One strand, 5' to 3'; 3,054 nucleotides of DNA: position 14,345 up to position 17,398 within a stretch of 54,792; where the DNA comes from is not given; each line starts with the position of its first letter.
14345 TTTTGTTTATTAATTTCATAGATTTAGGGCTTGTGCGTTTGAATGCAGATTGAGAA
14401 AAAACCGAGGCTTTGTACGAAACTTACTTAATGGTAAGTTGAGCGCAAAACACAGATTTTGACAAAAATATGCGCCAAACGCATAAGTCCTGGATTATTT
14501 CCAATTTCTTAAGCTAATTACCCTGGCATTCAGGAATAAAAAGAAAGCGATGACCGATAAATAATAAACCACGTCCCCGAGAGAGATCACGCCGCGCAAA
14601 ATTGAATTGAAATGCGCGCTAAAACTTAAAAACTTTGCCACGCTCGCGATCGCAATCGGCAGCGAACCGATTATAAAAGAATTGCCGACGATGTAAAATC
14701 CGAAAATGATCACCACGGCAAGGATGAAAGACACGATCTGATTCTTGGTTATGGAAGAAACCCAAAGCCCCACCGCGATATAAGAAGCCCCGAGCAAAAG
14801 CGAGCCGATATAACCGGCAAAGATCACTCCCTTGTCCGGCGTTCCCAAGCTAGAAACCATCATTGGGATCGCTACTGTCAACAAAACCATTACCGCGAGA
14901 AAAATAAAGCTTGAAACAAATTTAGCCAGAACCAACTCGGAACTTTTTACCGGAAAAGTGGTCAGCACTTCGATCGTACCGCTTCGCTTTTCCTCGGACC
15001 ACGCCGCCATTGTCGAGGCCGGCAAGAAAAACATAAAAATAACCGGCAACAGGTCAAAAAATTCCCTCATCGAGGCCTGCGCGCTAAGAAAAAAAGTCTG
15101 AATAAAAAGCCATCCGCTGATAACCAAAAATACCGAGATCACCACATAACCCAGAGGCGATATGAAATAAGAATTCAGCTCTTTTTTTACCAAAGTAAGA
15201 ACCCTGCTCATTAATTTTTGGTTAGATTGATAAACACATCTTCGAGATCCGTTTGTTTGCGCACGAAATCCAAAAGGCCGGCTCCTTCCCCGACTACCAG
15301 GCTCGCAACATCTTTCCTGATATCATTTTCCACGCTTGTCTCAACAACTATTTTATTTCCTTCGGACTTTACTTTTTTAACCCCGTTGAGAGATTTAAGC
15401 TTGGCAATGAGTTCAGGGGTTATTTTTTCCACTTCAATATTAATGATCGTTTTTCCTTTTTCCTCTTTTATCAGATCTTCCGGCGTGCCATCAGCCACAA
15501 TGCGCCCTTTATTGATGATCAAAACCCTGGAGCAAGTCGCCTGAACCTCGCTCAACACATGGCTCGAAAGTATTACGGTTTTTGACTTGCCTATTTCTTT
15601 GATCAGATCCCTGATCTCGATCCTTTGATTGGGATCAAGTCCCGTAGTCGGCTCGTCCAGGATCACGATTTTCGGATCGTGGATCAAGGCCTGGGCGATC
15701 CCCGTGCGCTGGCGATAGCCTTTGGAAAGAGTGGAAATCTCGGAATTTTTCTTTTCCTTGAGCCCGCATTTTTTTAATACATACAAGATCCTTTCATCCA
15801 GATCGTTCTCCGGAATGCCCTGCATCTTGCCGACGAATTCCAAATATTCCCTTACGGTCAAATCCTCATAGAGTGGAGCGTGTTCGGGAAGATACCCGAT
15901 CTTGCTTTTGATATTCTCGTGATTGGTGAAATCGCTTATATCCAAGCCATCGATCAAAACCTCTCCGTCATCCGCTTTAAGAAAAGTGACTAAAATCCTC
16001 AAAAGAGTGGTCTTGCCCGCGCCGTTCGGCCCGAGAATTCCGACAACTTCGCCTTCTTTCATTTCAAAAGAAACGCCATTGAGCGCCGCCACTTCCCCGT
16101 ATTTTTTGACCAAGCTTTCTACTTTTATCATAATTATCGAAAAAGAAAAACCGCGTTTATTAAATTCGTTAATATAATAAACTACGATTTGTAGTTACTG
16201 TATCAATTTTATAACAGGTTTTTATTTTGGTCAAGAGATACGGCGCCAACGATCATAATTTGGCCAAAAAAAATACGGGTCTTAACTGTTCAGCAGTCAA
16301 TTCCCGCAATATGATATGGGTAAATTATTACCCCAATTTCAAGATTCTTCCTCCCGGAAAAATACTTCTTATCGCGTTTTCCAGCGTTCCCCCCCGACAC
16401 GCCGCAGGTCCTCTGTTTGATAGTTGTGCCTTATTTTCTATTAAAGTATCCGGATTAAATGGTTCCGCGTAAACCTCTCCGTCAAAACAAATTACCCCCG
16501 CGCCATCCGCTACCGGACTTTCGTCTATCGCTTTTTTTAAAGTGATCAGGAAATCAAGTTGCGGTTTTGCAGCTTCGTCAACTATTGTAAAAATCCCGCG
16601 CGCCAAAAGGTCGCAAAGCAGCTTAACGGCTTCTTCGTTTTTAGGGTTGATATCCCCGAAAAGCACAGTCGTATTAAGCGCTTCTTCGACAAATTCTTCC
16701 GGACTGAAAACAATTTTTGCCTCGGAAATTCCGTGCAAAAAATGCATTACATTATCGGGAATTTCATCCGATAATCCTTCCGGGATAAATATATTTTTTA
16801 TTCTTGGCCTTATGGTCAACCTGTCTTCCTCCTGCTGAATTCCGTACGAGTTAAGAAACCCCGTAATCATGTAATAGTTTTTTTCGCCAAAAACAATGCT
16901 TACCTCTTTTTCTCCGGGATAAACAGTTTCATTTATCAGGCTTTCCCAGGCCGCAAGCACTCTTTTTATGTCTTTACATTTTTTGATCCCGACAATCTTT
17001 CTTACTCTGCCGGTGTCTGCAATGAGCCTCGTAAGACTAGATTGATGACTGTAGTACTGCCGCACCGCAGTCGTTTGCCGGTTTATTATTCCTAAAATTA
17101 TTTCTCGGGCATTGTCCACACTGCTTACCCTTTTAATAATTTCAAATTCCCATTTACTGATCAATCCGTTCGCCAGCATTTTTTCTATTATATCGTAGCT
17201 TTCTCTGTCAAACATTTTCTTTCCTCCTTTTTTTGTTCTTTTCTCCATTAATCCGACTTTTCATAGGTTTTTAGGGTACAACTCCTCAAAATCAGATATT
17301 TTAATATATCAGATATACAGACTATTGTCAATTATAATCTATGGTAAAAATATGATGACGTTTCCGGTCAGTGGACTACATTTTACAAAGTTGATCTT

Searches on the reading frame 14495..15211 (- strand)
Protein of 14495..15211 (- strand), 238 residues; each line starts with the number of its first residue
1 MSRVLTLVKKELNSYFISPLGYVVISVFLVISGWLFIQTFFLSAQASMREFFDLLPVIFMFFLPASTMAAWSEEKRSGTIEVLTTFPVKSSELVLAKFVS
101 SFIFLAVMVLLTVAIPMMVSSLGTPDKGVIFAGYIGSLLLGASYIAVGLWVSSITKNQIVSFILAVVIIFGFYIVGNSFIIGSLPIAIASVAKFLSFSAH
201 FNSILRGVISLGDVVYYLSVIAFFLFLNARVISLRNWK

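Call 25: search_protein_families(library=pfam, proteins=[window:14495-15211:-], max_evalue=0.001)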
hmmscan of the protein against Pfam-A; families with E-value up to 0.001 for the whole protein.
window:14495-15211:- (238 aa): 5 families
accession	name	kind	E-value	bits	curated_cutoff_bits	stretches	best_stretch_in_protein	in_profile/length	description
PF12698.13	ABC2_membrane_3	-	1.4e-12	47.9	31.6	1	51-213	164-322/347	ABC-2 family transporter protein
PF12679.13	ABC2_membrane_2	-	2.4e-10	40.6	27.2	1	22-198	18-229/283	ABC-2 family transporter protein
PF12730.13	ABC2_membrane_4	-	1.6e-07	32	27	1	35-170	41-177/179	ABC-2 family transporter protein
PF01061.29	ABC2_membrane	-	6.8e-06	26.2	26.9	1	4-208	3-209/211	ABC-2 type transporter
PF13346.12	ABC2_membrane_5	-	6.9e-06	26.2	25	1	29-210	16-185/205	ABC-2 family transporter protein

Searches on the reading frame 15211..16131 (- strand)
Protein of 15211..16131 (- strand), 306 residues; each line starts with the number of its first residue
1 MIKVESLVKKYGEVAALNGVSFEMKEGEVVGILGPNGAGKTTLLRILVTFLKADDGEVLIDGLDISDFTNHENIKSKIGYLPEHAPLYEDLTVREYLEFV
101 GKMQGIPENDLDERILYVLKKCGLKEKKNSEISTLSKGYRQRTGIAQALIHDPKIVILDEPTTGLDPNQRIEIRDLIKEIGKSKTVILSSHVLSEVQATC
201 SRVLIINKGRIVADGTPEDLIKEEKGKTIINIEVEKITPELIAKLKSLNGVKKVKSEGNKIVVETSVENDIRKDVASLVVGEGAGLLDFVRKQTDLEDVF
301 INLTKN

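Call 9: search_protein_families(library=pfam, proteins=[window:15211-16131:-], max_evalue=0.01)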
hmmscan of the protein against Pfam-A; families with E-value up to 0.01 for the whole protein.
window:15211-16131:- (306 aa): 13 families
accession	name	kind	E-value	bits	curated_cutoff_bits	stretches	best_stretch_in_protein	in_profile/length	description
PF00005.33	ABC_tran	-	4e-35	121.8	25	1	17-163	1-137/137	ABC transporter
PF13304.12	AAA_21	-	5.2e-13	50.2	27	2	66-191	171-298/304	AAA domain, putative AbiEii toxin, Type IV TA system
PF13175.12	AAA_15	-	1.2e-07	32.2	32.1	1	32-81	28-82/374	AAA ATPase domain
PF25199.1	nSTAND_NTPase5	-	8.3e-05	22.9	34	0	25-59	39-74/145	Novel STAND NTPase 5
PF20720.3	nSTAND3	-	0.00092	19.4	27.2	1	24-73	14-62/155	Novel STAND NTPase 3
PF19993.5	DO-GTPase2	-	0.0012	19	27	1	28-52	1-25/226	Double-GTPase 2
PF09886.14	DUF2113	-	0.0017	18.2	27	1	221-281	66-124/183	Uncharacterized protein conserved in archaea (DUF2113)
PF02463.25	SMC_N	-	0.002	18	40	0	28-45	25-42/220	RecF/RecN/SMC N terminal domain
PF13604.12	AAA_30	-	0.0035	17.5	27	0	27-59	18-50/191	AAA domain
PF13173.12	AAA_14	-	0.0048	17.3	27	0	28-67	3-42/129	AAA domain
PF13555.12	AAA_29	-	0.007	16.5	27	0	18-44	13-39/61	P-loop containing region of AAA domain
PF13476.12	AAA_23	-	0.0071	17.4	27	0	27-53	19-45/201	AAA domain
PF13238.12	AAA_18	-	0.0072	17.2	29.4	0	30-51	1-22/128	AAA domain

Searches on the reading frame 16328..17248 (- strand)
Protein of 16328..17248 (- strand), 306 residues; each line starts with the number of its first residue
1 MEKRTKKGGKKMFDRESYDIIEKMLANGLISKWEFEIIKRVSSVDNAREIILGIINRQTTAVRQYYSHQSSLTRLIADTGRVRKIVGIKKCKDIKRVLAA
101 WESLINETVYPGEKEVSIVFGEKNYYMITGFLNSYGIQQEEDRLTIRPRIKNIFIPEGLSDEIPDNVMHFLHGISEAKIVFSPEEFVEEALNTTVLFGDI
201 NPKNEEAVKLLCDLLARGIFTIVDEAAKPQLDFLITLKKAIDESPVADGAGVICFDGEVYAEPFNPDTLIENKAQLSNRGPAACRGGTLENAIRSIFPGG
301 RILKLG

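Call 9: search_protein_families(library=pfam, proteins=[window:16328-17248:-], max_evalue=0.01)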
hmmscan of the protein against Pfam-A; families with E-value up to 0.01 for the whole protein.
window:16328-17248:- (306 aa): 1 family
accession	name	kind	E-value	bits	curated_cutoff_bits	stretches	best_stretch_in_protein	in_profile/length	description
PF20612.3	SHOCT_2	-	0.0017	18.9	24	1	18-39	16-37/53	SHOCT domain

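Call 12: find_encoding_contigs(protein=window:16328-17248:-, flank=10000, max_places=10)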
Protein window:16328-17248:- (306 aa): no gene with exactly this product is on record in the collection.

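Call 28: search_protein_families(library=phrogs, proteins=[window:16328-17248:-], max_evalue=0.01)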
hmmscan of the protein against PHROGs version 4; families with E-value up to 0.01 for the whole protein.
window:16328-17248:- (306 aa): 0 families

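Call 29: search_protein_families(library=ncbifam, proteins=[window:16328-17248:-], max_evalue=0.01)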
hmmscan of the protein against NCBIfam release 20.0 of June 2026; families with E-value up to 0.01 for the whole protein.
window:16328-17248:- (306 aa): 0 families

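Call 30: find_homologous_proteins(query=window:16328-17248:-, max_evalue=0.001)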
Query window:16328-17248:- (306 aa): 3 proteins with E <= 0.001 among 1634 candidates.
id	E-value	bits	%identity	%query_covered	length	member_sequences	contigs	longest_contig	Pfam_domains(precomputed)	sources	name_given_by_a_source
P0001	1.2e-191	653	100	96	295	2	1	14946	-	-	-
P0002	7.6e-158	542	83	96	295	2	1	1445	-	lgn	-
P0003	1.2e-79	286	50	96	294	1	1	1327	-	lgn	-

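Call 31: find_encoding_contigs(protein=P0002, flank=10000)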
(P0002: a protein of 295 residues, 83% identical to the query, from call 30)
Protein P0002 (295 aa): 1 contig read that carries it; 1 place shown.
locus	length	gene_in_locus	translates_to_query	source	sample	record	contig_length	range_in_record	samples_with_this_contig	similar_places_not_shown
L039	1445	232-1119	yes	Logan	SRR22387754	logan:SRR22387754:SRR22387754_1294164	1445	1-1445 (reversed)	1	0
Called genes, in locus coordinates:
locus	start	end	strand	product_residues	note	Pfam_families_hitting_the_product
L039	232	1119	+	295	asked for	-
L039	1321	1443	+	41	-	?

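Call 32: find_encoding_contigs(protein=P0003, flank=10000)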
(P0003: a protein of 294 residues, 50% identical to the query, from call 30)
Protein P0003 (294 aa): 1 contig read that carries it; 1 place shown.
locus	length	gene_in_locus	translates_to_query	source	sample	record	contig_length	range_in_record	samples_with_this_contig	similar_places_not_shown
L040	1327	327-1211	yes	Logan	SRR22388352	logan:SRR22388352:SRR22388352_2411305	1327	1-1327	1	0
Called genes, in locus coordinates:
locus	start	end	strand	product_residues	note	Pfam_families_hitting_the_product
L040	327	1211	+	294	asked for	-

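Call 33: find_encoding_contigs(protein=P0001, flank=10000)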
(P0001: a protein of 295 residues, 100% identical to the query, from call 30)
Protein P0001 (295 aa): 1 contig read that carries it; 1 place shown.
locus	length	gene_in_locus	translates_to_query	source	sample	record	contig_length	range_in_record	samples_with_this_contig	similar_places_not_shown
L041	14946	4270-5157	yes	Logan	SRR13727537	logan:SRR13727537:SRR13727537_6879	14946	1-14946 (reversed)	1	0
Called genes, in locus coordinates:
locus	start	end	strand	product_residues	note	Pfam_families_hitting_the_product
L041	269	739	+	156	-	PF05014:Nuc_deoxyrib_tr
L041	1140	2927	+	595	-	PF13448:DUF4114 (weak), PF07705:CARDB, PF01551:Peptidase_M23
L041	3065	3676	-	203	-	-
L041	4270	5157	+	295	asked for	-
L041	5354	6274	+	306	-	PF00005:ABC_tran, PF13175:AAA_15 (faint), PF13304:AAA_21 (weak)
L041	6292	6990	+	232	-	PF12679:ABC2_membrane_2, PF12730:ABC2_membrane_4, PF13346:ABC2_membrane_5 (weak), PF12698:ABC2_membrane_3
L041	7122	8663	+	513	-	PF23357:DUF7088, PF09822:ABC_transp_aux, PF23355:IFT52_GIFT (weak)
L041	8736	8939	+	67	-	-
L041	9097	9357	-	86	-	-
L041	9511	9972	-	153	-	-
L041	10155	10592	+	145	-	PF04463:2-thiour_desulf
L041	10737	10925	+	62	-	-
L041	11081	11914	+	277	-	PF13529:Peptidase_C39_2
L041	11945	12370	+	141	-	PF00293:NUDIX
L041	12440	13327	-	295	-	PF00291:PALP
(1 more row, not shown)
